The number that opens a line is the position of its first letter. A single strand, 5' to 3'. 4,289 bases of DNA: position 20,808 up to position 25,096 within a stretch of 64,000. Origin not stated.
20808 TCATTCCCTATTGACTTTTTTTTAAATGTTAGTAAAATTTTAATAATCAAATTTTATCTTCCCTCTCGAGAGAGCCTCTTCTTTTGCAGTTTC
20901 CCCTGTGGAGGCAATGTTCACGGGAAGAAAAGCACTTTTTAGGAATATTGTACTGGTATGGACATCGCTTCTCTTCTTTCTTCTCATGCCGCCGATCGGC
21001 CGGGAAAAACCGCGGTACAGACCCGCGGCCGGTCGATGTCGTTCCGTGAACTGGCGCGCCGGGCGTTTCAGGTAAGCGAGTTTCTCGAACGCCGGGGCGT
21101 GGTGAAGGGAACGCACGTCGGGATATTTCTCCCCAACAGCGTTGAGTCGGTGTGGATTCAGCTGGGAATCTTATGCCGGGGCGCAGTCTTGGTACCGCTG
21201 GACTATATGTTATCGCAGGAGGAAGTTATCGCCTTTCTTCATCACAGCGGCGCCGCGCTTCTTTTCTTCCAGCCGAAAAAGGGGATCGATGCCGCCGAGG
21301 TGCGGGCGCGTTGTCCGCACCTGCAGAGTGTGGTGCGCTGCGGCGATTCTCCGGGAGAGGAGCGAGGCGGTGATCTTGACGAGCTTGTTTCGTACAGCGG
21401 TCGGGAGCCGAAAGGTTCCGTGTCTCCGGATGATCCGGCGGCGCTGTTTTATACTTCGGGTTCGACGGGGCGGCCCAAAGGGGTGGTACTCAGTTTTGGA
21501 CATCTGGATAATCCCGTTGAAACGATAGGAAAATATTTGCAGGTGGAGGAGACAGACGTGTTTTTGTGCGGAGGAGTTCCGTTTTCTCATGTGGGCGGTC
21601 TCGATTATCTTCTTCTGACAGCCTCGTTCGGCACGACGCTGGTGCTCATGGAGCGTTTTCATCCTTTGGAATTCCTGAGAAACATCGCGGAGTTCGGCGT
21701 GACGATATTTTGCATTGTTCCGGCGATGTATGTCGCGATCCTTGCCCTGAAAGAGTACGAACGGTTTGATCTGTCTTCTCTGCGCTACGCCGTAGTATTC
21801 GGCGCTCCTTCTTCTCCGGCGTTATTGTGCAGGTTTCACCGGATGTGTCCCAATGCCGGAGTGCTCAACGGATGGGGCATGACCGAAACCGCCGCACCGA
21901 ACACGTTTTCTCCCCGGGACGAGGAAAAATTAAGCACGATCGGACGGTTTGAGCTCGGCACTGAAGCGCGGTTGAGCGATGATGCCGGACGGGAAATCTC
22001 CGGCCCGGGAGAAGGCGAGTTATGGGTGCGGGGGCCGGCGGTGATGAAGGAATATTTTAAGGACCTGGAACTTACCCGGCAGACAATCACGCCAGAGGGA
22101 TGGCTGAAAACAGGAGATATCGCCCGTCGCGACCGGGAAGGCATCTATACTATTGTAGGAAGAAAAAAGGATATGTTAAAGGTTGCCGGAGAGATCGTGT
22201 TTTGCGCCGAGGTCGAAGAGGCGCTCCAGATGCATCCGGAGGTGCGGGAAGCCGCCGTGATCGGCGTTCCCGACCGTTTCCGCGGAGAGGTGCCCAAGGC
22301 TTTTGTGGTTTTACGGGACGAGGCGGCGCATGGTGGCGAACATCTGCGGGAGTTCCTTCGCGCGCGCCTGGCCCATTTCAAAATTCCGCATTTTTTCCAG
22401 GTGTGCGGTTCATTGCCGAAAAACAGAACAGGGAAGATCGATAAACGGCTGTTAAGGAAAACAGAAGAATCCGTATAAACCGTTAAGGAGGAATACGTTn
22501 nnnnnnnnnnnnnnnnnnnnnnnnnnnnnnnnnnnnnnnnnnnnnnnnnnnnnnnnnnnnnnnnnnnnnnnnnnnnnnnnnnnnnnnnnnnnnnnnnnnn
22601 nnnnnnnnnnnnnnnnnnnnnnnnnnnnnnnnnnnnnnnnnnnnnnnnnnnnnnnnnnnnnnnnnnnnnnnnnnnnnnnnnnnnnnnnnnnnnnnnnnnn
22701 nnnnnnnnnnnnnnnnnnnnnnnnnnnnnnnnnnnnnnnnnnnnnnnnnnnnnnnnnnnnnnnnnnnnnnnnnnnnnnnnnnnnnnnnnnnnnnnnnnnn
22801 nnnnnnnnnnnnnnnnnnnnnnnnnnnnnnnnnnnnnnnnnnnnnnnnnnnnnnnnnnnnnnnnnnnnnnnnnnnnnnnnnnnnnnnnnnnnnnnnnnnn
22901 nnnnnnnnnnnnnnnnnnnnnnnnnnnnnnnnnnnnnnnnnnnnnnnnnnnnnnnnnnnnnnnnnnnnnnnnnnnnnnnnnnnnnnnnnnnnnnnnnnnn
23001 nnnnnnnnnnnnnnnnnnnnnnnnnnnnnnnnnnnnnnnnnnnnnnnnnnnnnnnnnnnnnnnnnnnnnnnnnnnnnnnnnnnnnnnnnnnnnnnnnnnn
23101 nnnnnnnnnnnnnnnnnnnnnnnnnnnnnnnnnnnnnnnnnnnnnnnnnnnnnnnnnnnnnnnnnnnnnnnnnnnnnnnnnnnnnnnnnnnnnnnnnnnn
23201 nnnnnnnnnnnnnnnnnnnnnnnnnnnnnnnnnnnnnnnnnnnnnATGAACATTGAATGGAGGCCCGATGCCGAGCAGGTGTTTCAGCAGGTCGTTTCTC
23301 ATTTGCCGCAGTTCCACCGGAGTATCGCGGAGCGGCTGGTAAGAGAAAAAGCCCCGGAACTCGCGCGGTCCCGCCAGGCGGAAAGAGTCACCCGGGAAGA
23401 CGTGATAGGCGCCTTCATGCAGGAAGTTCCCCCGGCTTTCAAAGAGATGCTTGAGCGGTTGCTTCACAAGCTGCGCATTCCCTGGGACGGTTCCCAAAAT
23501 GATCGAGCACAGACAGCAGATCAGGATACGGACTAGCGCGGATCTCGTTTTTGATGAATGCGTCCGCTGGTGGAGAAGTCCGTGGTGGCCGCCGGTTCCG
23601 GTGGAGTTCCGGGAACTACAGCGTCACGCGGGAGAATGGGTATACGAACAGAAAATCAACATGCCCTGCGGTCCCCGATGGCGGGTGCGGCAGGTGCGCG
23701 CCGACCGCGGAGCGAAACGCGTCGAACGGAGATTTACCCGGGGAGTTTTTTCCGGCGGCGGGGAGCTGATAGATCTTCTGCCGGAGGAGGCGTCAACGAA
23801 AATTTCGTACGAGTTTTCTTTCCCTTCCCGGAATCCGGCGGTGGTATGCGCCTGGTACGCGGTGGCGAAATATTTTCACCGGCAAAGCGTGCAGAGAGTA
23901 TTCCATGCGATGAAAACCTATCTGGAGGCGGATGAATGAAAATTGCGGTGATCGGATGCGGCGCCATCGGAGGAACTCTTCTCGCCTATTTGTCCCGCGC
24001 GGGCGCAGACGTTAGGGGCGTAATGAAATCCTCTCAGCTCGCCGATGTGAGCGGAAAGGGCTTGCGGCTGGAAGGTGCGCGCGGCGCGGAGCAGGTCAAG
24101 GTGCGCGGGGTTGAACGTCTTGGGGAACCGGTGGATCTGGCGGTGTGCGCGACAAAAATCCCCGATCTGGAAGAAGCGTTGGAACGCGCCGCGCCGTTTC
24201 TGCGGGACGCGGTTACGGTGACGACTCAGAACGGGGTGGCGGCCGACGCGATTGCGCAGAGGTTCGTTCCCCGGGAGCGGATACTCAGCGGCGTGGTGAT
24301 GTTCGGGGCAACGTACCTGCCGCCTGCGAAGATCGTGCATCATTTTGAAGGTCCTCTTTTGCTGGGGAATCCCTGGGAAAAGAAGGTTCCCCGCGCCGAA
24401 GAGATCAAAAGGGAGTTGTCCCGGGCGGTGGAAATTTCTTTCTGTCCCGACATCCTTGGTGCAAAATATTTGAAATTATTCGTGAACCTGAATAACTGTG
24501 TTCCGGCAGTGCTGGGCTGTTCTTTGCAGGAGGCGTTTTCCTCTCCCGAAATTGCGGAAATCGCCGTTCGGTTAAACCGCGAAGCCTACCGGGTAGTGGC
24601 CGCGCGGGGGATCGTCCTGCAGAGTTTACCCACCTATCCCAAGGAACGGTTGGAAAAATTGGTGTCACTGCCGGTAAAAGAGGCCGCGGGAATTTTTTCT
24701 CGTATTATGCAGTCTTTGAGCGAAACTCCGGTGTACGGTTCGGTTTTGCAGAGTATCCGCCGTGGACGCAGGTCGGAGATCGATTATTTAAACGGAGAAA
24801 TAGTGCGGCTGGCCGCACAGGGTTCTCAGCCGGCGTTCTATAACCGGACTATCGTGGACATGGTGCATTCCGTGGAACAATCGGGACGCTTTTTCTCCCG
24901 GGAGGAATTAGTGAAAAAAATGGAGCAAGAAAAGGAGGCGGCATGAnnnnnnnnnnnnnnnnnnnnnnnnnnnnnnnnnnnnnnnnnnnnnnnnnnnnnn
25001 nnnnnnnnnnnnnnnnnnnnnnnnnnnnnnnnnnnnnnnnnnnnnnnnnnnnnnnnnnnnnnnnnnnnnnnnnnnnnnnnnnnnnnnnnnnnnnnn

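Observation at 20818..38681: An ~18 kb co-directional biosynthetic cluster combining a type-II-PKS-like core with unusual partners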

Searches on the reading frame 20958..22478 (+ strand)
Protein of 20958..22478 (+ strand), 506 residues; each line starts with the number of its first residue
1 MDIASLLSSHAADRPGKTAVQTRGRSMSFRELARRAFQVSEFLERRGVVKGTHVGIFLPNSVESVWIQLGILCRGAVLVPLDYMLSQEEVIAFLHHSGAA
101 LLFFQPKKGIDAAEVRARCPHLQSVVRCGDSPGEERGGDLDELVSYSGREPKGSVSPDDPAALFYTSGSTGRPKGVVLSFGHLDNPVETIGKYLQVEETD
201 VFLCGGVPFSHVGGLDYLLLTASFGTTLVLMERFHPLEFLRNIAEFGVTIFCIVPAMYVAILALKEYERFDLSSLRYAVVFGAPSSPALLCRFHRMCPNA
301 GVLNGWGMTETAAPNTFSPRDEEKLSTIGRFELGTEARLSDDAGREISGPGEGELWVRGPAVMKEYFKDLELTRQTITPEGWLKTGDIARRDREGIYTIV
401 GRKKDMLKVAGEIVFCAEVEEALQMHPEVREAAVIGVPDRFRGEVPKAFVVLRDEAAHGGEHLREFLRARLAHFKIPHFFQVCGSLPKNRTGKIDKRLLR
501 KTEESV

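Call 4: search_protein_families(library=pfam, proteins=[window:20958-22478:+])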
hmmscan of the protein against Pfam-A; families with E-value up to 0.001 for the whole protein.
window:20958-22478:+ (506 aa): 2 families
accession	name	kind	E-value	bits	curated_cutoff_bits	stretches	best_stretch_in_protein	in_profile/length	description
PF00501.34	AMP-binding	-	9.2e-82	275.3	29.9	1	9-367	3-384/384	AMP-binding enzyme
PF13193.12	AMP-binding_C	-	4.3e-21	76.1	24.5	1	418-493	1-76/76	AMP-binding enzyme C-terminal domain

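Call 6: search_protein_families(library=ncbifam, proteins=[window:20958-22478:+], max_evalue=0.01)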
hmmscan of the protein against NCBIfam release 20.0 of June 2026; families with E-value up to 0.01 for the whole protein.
window:20958-22478:+ (506 aa): 106 families (the best 25 are shown)
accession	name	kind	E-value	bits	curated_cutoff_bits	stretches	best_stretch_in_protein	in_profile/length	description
NF004837.0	PRK06187.1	subfamily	1e-115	387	476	1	2-502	9-521/531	long-chain-fatty-acid--CoA ligase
NF005801.1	PRK07656.1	equivalog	4e-91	306.2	657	1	3-500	3-500/500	FadD3 family acyl-CoA ligase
NF006182.0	PRK08316.1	subfamily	1.8e-88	297.3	663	1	3-503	13-517/523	fatty acyl-CoA synthetase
NF009233.0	PRK12583.1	subfamily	1.2e-83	281.5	832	2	150-502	193-549/558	fatty acid CoA ligase family protein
NF005307.0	PRK06839.1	equivalog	2.8e-81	273.6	748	1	3-502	4-492/496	o-succinylbenzoate--CoA ligase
NF006181.0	PRK08314.1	subfamily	4.1e-80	269.6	705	2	146-504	192-555/563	long-chain-fatty-acid--CoA ligase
NF004797.0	PRK06145.1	equivalog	1.4e-79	267.8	850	1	3-502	4-494/499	acyl-CoA synthetase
NF052269.1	Staph_lig_FadD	equivalog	2.2e-77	260.5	650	1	21-502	22-492/499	long-chain-fatty-acid--CoA ligase FadD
NF005676.0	PRK07470.1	equivalog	1.4e-75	255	774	1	1-502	20-528/544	acyl-CoA synthetase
NF005702.0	PRK07514.1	subfamily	3.1e-75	253.5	558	1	5-504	7-501/506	malonyl-CoA synthase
NF004822.0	PRK06178.1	equivalog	8.9e-74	249.1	782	1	4-503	40-567/571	acyl-CoA synthetase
NF002966.0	PRK03640.1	equivalog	2e-73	247.7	556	1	5-504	6-481/483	o-succinylbenzoate--CoA ligase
TIGR03098.1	ligase_PEP_1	hypoth_equivalog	4.2e-73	246.6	592.35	1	3-501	2-516/517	acyl-CoA ligase (AMP-forming), exosortase A system-associated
NF005857.1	PRK07786.1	exception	7.9e-73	245.7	733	1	6-501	14-510/513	fatty-acid--CoA ligase FadD5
NF006572.0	PRK09088.1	equivalog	7.4e-72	242.6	696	1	9-502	9-486/491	acyl-CoA synthetase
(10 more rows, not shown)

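Call 78: search_solved_structures(query=window:20958-22475:+, max_evalue=1e-40)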
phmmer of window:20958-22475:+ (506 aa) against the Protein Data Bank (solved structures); distinct sequences matched with E-value up to 1e-40: 61 (the best 60 are shown).
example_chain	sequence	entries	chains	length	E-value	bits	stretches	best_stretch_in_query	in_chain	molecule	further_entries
8r2q_A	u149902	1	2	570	9.8e-59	202.6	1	6-500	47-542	Probable fatty-acid-CoA ligase FadD5 (Fatty-acid-CoA synthetase) (Fatty-acid-CoA synthase)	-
8wev_A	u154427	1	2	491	8.3e-58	199.5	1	13-500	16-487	Feruloyl-CoA Synthetase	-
8weu_A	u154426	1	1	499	8.4e-58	199.5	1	13-500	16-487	Fatty-acyl-CoA synthase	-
3r44_A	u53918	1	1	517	2.3e-57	198.1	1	27-501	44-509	fatty acyl CoA synthetase FADD13 (FATTY-ACYL-CoA SYNTHETASE)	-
6mfy_A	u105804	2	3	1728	2e-55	191.7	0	3-504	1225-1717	Linear gramicidin synthase subunit A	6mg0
9be3_A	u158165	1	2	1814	2.5e-55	191.3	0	3-504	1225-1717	Linear gramicidin synthase subunit A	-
9be4_A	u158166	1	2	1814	2.5e-55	191.3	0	3-504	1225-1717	Linear gramicidin synthase subunit A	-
6mfz_A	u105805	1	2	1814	2.5e-55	191.3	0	3-504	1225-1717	Linear gramicidin synthase subunit A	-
9meh_A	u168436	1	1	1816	2.6e-55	191.3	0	3-504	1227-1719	Linear gramicidin synthase subunit A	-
5buq_A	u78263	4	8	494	8.3e-54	186.3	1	12-500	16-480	2-succinylbenzoate--CoA ligase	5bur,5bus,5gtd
5x8f_A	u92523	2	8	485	5.3e-53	183.7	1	12-500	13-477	2-succinylbenzoate--CoA ligase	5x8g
4wv3_A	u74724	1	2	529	2.4e-52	181.5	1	6-501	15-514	Anthranilate-CoA ligase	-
4gxq_A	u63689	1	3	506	2.9e-52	181.2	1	12-504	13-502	Malonyl CoA synthetase, Benzoate-CoA ligase Chimeric protein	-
3a9u_A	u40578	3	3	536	2.9e-52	181.2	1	24-500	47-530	4-coumarate--CoA ligase | 4-coumarate:CoA ligase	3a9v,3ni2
9g79_B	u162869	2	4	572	2.2e-51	178.4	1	23-503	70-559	Acetyl-coenzyme A synthetase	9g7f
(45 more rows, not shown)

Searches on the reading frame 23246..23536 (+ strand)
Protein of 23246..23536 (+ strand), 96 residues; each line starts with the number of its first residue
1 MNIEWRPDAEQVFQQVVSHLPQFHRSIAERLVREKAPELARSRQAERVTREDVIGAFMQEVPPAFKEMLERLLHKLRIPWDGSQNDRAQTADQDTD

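Call 4: search_protein_families(library=pfam, proteins=[window:23246-23536:+])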
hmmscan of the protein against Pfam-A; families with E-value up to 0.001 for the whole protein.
window:23246-23536:+ (96 aa): 2 families
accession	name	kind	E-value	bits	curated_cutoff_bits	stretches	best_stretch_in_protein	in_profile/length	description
PF11084.13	DUF2621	-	5.2e-06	26.9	27.7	1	5-78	57-130/139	Protein of unknown function (DUF2621)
PF08369.16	PCP_red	-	5.6e-05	23.5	32.5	1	5-53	1-41/45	Proto-chlorophyllide reductase 57 kD subunit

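Call 6: search_protein_families(library=ncbifam, proteins=[window:23246-23536:+], max_evalue=0.01)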
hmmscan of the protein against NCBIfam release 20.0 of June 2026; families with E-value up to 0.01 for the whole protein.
window:23246-23536:+ (96 aa): 1 family
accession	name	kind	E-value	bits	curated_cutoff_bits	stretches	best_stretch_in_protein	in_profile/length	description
TIGR02014.1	BchZ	equivalog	0.0003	19.8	529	1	2-53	417-468/468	chlorophyllide a reductase subunit Z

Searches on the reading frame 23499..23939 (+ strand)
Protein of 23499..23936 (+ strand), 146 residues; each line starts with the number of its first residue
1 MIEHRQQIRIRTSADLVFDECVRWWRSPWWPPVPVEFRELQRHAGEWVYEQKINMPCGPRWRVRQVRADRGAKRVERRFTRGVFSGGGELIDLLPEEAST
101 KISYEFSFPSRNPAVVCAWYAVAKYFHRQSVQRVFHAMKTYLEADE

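Call 4: search_protein_families(library=pfam, proteins=[window:23558-23935:+])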
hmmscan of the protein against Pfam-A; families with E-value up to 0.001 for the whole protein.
window:23558-23935:+ (125 aa): 0 families

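Call 6: search_protein_families(library=ncbifam, proteins=[window:23558-23935:+], max_evalue=0.01)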
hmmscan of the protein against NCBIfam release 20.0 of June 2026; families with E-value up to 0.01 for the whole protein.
window:23558-23935:+ (125 aa): 0 families

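Call 42: search_protein_families(library=pfam, proteins=[window:23610-23939:+], max_evalue=0.05)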
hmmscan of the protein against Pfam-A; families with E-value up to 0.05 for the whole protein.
window:23610-23939:+ (109 aa): 0 families

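Call 83: find_homologous_proteins(query=window:23499-23936:+, max_evalue=0.001)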
Query window:23499-23936:+ (146 aa): 1 proteins with E <= 0.001 among 10 candidates.
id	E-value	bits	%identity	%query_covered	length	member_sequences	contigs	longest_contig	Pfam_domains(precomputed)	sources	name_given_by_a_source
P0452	8.2e-97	339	100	100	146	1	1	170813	-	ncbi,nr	ncbi:MAG: hypothetical protein GF333_02010 [Candidatus Omnitrophica bacterium]|nr:hypothetical prote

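Call 89: predict_structure(protein=window:23499-23936:+)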
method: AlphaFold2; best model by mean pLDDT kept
length: 146 residues; sequences in the alignment: 1
mean_pLDDT: 44.2   pTM: 0.35
mean pLDDT of the five models: 44.2, 35.2, 34.9, 33.5, 32.5
residues with pLDDT >= 90: 0; 70-90: 0; 50-70: 68; < 50: 78
segments of 3 or more residues with pLDDT < 50: 1-11, 47-107
pLDDT, mean of each block of 10 residues (from residue 1): 35 56 60 56 51 31 32 27 27 32 42 59 53 55 50
secondary structure, 60 per line:
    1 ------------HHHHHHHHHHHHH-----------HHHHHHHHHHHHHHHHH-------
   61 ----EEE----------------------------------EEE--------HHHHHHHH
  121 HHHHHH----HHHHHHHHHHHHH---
elements in order: H13-25 H37-53 E65-67 E102-104 H113-126 H131-143

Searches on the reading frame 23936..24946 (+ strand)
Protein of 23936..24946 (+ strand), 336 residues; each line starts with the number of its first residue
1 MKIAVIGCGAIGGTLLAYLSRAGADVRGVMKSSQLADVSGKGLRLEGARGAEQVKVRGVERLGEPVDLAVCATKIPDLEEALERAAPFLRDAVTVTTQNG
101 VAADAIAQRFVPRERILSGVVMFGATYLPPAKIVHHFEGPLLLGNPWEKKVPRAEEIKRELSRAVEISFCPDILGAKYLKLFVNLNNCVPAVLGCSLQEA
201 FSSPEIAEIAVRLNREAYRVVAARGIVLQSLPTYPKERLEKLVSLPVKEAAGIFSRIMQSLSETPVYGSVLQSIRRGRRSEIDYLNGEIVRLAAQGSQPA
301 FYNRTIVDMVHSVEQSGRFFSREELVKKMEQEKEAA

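Call 4: search_protein_families(library=pfam, proteins=[window:23936-24946:+])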
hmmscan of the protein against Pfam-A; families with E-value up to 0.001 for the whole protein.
window:23936-24946:+ (336 aa): 3 families
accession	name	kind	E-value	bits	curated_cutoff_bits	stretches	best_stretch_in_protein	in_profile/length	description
PF02558.23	ApbA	-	2.1e-29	102.5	22.2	1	3-145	1-147/150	Ketopantoate reductase PanE/ApbA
PF08546.17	ApbA_C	-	3.2e-20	73.2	22.7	1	172-314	1-125/125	Ketopantoate reductase PanE/ApbA C terminal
PF03807.23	F420_oxidored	-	0.00077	20.5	21.6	0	2-99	1-93/94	NADP oxidoreductase coenzyme F420-dependent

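Call 6: search_protein_families(library=ncbifam, proteins=[window:23936-24946:+], max_evalue=0.01)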
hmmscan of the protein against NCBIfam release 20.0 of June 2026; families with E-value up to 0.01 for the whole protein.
window:23936-24946:+ (336 aa): 14 families
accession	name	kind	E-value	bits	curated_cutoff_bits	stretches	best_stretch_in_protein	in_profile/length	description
TIGR00745.1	apbA_panE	subfamily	2.6e-46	158.3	141.35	1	2-316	1-304/305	2-dehydropantoate 2-reductase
NF005091.0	PRK06522.2-2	equivalog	2.8e-34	118.7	252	2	1-230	2-232/302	2-dehydropantoate 2-reductase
NF006083.0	PRK08229.1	equivalog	6.8e-34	117.3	371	1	1-334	3-339/341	2-dehydropantoate 2-reductase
NF005092.1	PRK06522.2-3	equivalog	5.9e-27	94.6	500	2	1-232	1-233/296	2-dehydropantoate 2-reductase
NF005088.0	PRK06522.1-2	subfamily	2.4e-26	92.6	371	1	1-315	1-303/308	2-dehydropantoate 2-reductase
NF005089.0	PRK06522.1-4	subfamily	4.2e-24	85.5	223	2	1-101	1-104/326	2-dehydropantoate 2-reductase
NF004887.0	PRK06249.1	equivalog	2.1e-17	63.3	360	1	1-229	6-246/316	putative 2-dehydropantoate 2-reductase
NF005087.0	PRK06522.1-1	equivalog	1.3e-16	60.5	351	1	1-316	1-291/296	2-dehydropantoate 2-reductase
NF004311.0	PRK05708.1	equivalog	2.5e-16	59.4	378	2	2-185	4-189/305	putative 2-dehydropantoate 2-reductase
NF005094.0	PRK06522.2-5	equivalog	9.6e-16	58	382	1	1-227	1-234/307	2-dehydropantoate 2-reductase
NF005093.0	PRK06522.2-4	equivalog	8.5e-15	54.9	308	1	1-189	4-195/304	2-dehydropantoate 2-reductase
NF009543.0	PRK12921.1-5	equivalog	1.3e-13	50.8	339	1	1-314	1-303/305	oxidoreductase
NF009541.0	PRK12921.1-1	equivalog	1e-09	38.1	338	1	2-254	7-250/297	oxidoreductase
NF009542.0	PRK12921.1-4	equivalog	5.3e-09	35.8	288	1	1-229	2-217/286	oxidoreductase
